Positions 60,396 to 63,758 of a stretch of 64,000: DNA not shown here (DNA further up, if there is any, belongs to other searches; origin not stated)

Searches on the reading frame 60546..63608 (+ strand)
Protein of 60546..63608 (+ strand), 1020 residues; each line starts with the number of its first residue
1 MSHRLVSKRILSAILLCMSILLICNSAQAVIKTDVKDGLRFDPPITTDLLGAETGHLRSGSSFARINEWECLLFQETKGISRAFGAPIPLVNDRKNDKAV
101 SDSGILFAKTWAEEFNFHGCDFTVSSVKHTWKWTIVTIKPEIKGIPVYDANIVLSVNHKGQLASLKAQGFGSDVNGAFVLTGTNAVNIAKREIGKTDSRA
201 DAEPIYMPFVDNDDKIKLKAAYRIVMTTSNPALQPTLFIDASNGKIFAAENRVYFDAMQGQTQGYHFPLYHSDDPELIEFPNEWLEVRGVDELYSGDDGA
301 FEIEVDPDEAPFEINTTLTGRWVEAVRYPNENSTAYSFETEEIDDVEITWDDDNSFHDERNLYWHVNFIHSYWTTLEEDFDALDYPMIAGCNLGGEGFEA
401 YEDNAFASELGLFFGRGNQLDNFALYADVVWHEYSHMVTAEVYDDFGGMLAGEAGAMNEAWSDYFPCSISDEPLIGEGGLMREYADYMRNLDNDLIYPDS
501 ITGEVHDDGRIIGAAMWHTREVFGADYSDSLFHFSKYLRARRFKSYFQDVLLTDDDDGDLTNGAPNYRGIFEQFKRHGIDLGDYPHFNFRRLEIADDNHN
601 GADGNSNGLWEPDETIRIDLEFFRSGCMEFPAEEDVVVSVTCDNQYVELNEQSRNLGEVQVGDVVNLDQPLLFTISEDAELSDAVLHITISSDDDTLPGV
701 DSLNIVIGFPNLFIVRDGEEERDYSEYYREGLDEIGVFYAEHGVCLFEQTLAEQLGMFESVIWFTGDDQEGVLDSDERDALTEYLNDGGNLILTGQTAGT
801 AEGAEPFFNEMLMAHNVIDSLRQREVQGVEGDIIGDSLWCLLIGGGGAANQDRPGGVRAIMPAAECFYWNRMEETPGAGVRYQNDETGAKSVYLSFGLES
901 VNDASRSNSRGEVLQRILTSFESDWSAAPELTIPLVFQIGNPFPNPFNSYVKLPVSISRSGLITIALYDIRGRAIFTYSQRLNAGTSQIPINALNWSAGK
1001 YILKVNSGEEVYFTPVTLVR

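Call 35: search_protein_families(library=pfam, proteins=[window:60546-63608:+], max_evalue=0.001)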
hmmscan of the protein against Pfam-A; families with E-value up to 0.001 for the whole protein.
window:60546-63608:+ (1020 aa): 1 family
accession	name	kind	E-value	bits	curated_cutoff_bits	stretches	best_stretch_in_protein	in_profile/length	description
PF18962.6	Por_Secre_tail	-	1.6e-08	35.1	27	1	943-1010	2-67/75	Secretion system C-terminal sorting domain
